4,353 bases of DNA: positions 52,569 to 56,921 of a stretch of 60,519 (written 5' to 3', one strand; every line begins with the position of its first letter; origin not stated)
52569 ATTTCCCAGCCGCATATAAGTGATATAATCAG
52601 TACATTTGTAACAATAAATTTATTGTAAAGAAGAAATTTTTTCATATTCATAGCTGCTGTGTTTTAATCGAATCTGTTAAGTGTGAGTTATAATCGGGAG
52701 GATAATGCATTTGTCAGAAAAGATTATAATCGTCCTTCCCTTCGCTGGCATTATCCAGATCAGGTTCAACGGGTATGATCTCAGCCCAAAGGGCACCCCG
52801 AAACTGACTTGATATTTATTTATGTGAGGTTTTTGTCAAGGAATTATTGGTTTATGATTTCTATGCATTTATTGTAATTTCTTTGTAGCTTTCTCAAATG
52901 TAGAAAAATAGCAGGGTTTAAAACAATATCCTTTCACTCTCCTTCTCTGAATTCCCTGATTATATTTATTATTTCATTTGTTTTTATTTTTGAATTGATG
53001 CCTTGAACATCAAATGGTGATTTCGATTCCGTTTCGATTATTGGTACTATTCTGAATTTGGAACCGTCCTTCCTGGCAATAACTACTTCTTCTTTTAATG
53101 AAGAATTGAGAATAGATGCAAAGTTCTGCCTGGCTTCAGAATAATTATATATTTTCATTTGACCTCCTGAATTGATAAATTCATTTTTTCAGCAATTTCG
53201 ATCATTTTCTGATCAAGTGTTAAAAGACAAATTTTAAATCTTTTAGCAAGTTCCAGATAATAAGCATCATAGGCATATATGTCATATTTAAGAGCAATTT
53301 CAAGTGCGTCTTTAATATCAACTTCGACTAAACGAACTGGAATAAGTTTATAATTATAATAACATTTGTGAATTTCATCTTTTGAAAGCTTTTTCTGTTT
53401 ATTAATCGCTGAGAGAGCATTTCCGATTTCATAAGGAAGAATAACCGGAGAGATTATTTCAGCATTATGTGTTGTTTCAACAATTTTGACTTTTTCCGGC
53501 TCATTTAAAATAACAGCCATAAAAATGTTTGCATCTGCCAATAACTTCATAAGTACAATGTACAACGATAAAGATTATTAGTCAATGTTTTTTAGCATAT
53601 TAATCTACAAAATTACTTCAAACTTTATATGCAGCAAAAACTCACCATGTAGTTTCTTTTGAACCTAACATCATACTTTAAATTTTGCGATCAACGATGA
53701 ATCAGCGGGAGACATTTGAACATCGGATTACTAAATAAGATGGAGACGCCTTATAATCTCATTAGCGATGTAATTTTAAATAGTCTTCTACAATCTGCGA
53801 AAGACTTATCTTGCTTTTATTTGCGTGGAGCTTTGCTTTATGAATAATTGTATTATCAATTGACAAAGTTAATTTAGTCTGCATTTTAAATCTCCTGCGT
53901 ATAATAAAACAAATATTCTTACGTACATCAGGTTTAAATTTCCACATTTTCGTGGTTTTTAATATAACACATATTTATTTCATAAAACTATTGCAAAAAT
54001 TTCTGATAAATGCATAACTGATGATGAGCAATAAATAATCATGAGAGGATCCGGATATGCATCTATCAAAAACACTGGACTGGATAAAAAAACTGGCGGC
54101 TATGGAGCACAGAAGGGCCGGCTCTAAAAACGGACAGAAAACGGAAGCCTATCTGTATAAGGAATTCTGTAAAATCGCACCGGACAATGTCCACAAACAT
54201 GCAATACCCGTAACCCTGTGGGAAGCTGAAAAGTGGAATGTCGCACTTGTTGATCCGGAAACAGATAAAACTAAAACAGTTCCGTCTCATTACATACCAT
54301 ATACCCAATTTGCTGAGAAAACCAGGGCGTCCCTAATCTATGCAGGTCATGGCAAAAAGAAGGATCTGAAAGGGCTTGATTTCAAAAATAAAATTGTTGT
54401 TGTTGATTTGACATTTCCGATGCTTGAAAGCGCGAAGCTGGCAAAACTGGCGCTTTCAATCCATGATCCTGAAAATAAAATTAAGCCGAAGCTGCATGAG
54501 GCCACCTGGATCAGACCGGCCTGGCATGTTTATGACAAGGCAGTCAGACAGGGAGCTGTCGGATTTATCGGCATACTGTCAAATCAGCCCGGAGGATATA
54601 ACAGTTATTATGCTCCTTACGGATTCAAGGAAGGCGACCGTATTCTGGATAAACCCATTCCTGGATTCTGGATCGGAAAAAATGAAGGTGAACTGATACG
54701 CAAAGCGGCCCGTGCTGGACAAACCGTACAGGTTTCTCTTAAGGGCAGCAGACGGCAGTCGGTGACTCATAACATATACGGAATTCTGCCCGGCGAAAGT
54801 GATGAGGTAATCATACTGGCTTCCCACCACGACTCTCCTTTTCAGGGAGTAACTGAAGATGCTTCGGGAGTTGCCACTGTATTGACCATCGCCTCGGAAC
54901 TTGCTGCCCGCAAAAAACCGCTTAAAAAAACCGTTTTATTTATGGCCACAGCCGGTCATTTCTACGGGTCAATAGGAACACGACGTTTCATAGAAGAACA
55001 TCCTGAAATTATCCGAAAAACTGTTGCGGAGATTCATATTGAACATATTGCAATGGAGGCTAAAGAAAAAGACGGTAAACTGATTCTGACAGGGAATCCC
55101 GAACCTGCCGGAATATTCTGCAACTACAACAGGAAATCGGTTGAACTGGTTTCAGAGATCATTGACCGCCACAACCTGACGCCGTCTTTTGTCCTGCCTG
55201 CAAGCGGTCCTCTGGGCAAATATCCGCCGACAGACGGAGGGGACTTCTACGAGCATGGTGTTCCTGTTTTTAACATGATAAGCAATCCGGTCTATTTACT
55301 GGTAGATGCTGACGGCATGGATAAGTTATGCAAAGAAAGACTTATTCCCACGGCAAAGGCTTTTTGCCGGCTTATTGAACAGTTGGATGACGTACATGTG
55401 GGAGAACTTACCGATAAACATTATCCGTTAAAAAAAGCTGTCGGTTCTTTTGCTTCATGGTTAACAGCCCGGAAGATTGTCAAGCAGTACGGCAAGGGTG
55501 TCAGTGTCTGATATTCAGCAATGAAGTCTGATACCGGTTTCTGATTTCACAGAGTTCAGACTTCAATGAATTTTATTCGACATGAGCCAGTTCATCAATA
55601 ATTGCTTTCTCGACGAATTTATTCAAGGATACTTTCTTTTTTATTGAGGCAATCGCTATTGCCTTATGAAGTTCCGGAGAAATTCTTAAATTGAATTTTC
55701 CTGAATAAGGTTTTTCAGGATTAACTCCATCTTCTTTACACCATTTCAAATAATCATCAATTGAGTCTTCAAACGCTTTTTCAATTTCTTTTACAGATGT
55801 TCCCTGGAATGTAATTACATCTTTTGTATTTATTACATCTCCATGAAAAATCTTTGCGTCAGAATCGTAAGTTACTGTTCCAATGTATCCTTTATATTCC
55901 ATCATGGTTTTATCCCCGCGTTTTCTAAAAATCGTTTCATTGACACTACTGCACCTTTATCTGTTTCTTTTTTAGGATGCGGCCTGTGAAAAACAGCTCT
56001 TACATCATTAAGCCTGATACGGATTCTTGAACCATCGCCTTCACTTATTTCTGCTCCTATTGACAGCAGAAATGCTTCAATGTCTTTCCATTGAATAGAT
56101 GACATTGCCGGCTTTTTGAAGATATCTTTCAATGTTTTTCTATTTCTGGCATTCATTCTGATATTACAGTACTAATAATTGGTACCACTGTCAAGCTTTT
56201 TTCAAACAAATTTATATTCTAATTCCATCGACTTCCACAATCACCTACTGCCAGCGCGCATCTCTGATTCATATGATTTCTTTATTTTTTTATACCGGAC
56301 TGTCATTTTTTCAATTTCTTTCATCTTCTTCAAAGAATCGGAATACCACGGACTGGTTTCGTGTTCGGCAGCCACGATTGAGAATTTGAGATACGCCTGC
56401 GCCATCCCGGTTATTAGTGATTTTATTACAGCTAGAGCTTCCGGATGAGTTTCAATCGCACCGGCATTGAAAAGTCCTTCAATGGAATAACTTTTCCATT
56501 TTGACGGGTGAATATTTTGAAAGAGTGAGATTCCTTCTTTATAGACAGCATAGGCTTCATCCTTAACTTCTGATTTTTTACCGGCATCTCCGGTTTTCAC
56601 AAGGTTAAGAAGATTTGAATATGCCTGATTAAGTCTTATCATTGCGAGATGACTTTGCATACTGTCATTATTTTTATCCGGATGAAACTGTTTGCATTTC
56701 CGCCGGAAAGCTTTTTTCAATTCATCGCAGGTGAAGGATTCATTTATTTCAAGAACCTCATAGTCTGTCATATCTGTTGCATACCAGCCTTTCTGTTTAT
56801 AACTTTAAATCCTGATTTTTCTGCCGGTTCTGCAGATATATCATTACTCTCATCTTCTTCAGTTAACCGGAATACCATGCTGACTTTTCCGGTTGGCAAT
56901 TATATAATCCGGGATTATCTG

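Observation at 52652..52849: A second, near-identical TPP riboswitch with its own promoter block sits in front of an ECF sigma-factor operon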

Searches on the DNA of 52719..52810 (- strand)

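Call 26: build_rna_model(alignment_id=A3, structure=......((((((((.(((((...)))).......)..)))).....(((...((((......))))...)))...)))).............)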
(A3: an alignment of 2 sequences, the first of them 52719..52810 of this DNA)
Model R1 built from alignment A3 (2 sequences, 92 columns); structure: as given.
model positions 92; base pairs 20; branch points 1; effective number of sequences 0.89; information 0.62 bits per position. Calibrated on 0.2 Mb of random sequence (short: E-values are rough).
structure used (alignment columns):
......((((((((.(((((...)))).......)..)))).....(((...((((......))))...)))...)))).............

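Call 27: search_with_rna_model(model_id=R1, sources=[window, L001, L005, L006, L008, L009, L010, L011, L012, L013, L014, L015, L016, L017, L018, L019, L020, L021, L022, L023, L024, L025, L026, L027, L028, L029, L030, L031, L032, L033, L034, L035, L036, L037, L038, L039, L040, L041, L042, L043, L044, L045, L046, L047, L048, L049, L050, L051, L052, L053, L054, L055, L056, L057, L058, L059, L060, L061, L062, L063, L064, L065, L066, L067, L068, L069, L070, L071, L072, L073, L074, L075, L076, L077, L078, L079, L080, L081, L082, L083, L084, L085, L086, L087, L088, L089, L090, L091], max_evalue=10)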
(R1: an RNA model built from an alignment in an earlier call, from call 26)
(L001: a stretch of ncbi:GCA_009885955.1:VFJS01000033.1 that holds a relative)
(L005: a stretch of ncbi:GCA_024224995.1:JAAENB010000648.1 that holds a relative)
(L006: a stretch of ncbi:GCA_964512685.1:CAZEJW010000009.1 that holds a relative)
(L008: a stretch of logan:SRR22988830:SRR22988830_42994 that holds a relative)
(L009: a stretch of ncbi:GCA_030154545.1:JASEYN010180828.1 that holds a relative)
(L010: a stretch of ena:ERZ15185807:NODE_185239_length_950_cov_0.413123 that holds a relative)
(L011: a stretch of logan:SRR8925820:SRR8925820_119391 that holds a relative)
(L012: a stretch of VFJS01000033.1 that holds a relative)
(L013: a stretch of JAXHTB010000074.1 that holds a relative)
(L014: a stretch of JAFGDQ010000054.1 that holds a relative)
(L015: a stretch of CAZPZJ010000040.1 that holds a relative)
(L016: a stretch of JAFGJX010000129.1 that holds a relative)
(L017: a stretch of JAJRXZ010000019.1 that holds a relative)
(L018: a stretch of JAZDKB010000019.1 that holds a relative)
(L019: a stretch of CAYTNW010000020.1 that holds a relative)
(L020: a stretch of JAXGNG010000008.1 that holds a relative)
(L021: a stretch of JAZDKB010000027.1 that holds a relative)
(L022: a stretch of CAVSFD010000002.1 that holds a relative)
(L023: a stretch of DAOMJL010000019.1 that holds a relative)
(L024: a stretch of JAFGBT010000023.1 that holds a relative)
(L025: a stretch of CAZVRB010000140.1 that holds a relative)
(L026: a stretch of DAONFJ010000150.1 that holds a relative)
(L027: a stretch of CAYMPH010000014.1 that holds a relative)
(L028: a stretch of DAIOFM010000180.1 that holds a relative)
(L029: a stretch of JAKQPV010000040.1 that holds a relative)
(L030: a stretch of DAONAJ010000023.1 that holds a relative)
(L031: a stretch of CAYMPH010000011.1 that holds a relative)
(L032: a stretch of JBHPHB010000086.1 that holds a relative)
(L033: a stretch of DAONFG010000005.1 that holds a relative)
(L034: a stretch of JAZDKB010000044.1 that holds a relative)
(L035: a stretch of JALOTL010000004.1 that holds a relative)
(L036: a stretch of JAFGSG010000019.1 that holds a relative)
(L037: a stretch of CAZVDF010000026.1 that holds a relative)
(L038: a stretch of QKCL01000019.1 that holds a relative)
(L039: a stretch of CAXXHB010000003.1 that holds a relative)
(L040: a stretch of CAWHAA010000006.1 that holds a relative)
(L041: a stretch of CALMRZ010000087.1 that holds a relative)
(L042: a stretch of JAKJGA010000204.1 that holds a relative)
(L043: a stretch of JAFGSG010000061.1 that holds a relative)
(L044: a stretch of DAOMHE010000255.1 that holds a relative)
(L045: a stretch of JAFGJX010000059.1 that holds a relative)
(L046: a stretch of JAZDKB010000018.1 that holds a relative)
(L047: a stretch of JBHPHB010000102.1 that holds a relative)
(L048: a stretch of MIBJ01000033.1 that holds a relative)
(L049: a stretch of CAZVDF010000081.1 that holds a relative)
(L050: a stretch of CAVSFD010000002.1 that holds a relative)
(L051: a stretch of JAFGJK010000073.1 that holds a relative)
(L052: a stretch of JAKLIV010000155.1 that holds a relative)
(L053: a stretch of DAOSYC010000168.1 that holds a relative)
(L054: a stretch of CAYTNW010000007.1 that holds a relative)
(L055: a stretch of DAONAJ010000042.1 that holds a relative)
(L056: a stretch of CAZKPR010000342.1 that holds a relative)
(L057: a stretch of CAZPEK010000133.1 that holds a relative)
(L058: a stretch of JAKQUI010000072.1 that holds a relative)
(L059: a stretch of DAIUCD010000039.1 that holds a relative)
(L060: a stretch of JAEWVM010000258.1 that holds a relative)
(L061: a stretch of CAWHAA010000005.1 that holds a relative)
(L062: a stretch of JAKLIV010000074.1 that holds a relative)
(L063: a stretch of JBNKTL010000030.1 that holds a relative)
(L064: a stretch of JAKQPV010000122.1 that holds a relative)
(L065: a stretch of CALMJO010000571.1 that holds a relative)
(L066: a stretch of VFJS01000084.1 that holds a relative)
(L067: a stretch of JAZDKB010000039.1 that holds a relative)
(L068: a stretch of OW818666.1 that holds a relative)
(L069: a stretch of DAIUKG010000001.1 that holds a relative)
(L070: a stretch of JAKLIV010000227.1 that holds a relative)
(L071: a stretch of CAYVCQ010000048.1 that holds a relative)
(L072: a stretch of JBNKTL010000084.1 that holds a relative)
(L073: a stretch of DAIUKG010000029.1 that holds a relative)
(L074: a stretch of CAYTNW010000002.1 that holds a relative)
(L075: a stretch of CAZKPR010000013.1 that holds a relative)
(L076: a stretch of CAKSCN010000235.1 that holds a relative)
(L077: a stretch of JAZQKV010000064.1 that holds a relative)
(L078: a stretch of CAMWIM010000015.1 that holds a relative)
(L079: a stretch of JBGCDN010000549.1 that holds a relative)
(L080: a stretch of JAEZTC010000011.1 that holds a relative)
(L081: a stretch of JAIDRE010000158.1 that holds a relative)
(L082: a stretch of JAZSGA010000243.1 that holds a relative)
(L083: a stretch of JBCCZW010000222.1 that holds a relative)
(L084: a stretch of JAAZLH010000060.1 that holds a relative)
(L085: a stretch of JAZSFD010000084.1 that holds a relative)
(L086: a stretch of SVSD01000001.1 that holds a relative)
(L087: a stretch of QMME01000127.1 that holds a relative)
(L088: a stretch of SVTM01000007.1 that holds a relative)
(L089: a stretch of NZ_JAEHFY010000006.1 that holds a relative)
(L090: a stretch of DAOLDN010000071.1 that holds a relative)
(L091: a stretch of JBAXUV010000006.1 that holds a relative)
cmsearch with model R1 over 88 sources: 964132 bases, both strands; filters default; matches with E-value up to 10: 7.
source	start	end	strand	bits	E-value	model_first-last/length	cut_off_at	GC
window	49656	49747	-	122.1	2.3e-37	1-92/92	no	0.47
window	52719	52810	-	122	2.6e-37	1-92/92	no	0.48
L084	11563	11638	+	18.1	0.082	1-92/92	no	0.37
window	39317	39391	-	14.7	1.2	1-92/92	no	0.41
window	51902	52002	-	13.8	2.4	1-92/92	no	0.3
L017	7930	8003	+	12.7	6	1-92/92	no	0.5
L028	799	861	+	12.3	8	1-92/92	no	0.38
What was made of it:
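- Tried and rejected: Weak hits of my own CM inside the window (39317-39391 and 51902-52002, E>1) and in L084, L017 and L028 were rejected as noise (call 27).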

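Call 33: search_with_rna_model(model_id=R1, sources=[L092, L093, L094, L095, L096, L097], max_evalue=1, show_alignments=3)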
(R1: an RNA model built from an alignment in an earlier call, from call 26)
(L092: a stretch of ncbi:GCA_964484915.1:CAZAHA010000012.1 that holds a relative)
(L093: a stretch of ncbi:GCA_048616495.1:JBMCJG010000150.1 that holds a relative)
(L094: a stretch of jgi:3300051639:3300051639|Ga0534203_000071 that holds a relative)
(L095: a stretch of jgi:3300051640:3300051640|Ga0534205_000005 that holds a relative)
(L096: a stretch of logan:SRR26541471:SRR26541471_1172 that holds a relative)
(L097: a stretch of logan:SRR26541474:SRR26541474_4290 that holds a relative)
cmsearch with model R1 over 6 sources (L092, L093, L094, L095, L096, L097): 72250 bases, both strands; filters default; matches with E-value up to 1: 7.
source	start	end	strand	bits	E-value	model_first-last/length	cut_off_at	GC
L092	7862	7955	+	81.6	1.3e-24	1-92/92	no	0.46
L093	1036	1129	+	81.6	1.3e-24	1-92/92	no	0.46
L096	7862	7959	+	72.6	1.5e-21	1-92/92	no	0.5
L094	7852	7946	+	67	1.2e-19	1-92/92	no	0.46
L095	7852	7946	+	67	1.2e-19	1-92/92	no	0.46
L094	3015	3106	+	14.5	0.1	1-92/92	no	0.29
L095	3015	3106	+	14.5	0.1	1-92/92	no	0.29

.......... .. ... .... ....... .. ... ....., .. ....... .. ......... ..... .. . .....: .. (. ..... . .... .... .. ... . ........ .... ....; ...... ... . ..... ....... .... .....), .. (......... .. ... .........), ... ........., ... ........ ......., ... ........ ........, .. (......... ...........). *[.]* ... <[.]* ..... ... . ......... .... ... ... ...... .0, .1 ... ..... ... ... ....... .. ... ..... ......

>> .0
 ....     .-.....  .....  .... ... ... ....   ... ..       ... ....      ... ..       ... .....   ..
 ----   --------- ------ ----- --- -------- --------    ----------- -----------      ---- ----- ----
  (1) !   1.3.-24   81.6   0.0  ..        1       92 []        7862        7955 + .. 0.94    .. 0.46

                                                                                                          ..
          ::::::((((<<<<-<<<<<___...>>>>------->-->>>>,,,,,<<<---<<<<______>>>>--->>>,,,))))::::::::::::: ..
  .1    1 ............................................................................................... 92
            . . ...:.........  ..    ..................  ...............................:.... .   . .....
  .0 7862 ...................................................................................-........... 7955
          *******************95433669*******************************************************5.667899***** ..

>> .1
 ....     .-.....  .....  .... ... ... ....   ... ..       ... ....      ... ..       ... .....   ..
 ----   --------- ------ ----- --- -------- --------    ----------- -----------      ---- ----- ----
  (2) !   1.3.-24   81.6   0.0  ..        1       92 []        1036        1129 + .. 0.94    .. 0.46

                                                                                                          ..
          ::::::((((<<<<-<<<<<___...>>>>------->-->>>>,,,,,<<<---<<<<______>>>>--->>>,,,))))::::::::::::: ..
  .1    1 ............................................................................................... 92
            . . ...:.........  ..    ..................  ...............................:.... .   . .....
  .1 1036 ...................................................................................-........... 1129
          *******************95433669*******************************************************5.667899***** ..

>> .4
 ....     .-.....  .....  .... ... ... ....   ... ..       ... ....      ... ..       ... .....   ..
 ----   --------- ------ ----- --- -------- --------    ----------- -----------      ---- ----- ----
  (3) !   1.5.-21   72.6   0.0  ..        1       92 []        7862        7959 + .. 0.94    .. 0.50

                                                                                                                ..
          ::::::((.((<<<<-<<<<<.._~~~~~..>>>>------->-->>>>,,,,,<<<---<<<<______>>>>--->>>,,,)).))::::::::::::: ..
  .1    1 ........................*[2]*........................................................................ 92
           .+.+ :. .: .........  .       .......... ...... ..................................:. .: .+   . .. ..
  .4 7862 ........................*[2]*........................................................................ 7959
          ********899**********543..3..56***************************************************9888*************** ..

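Call 58: search_with_rna_model(model_id=R1, sources=[L098, L099], max_evalue=10, filters=off)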
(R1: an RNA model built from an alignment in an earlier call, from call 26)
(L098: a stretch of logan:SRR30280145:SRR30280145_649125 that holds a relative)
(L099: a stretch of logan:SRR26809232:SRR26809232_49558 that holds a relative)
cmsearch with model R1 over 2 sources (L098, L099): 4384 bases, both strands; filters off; matches with E-value up to 10: 14.
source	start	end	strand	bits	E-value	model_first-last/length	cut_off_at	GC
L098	2095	2171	-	12.8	0.025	1-92/92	no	0.32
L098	2273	2323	+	8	1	1-92/92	no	0.29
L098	2005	2083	-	7.8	1.2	1-92/92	no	0.38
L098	1680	1775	-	7.7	1.4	1-92/92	no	0.33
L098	76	121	-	7.6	1.5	1-92/92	no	0.28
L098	98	205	+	6.8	2.7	1-92/92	no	0.36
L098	2308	2390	-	6.1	4.6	1-92/92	no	0.39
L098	2208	2239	+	6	5.3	1-92/92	no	0.16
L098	2107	2152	+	5.9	5.4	1-92/92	no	0.35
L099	131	164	-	5.8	5.9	1-92/92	no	0.21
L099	155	182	+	5.7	6.4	1-92/92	no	0.07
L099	852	888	+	5.6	7.3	1-92/92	no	0.27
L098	193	272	-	5.5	7.5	1-92/92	no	0.28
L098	425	471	-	5.3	8.8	1-92/92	no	0.28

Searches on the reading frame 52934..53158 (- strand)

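Call 6: search_protein_families(library=pfam, proteins=[window:52934-53158:-], max_evalue=0.01)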
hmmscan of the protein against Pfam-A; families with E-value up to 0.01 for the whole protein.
window:52934-53158:- (74 aa): 1 family
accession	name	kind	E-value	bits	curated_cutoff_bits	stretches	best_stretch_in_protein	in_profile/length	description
PF02604.26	PhdYeFM_antitox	-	4.3e-09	36.5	29.8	1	1-45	1-47/74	Antitoxin Phd_YefM, type II toxin-antitoxin system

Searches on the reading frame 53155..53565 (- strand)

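Call 6: search_protein_families(library=pfam, proteins=[window:53155-53565:-], max_evalue=0.01)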
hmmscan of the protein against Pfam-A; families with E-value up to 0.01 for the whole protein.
window:53155-53565:- (136 aa): 2 families
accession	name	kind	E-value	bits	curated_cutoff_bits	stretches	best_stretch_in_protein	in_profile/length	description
PF01850.27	PIN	-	4.7e-10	40.5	23.6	1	10-126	3-119/120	PIN domain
PF10130.15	PIN_2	-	0.00026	21.6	22.4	1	11-122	3-116/133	PIN domain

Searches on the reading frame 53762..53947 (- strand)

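Call 49: search_protein_families(library=pfam, proteins=[window:53762-53947:-], max_evalue=0.001)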
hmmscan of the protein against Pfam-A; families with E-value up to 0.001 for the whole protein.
window:53762-53947:- (61 aa): 1 family
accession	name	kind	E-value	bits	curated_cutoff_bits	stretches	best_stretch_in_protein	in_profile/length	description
PF19891.5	DUF6364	-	3.1e-14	53.6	27.3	1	22-58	1-37/70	Family of unknown function (DUF6364)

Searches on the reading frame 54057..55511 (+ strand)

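Call 49: search_protein_families(library=pfam, proteins=[window:54057-55511:+], max_evalue=0.001)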
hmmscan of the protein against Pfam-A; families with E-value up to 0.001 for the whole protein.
window:54057-55511:+ (484 aa): 1 family
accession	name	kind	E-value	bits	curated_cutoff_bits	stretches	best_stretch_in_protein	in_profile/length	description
PF04389.22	Peptidase_M28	-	1.3e-12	48.3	21.3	1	239-340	1-104/193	Peptidase family M28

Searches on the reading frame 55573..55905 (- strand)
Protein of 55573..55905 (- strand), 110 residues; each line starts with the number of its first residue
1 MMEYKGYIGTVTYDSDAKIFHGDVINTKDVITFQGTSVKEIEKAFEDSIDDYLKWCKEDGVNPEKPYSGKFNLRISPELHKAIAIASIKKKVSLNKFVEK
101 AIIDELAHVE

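Call 49: search_protein_families(library=pfam, proteins=[window:55573-55905:-], max_evalue=0.001)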
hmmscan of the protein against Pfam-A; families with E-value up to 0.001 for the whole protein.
window:55573-55905:- (110 aa): 1 family
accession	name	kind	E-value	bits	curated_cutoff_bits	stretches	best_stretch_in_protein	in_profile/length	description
PF05534.18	HicB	-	6.1e-24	84.1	21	1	52-102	1-51/51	HicB family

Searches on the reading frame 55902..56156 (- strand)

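Call 49: search_protein_families(library=pfam, proteins=[window:55902-56156:-], max_evalue=0.001)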
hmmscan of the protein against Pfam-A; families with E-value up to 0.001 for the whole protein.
window:55902-56156:- (84 aa): 1 family
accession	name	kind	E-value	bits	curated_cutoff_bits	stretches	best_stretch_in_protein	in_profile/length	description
PF07927.17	HicA_toxin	-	1.9e-11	44.3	27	1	23-82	1-58/58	HicA toxin of bacterial toxin-antitoxin,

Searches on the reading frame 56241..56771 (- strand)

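Call 49: search_protein_families(library=pfam, proteins=[window:56241-56771:-], max_evalue=0.001)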
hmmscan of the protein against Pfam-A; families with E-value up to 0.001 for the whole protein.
window:56241-56771:- (176 aa): 1 family
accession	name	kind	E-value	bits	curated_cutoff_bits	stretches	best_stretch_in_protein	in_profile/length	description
PF00226.36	DnaJ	-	1.9e-12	47.6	27.8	1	4-55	3-54/63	DnaJ domain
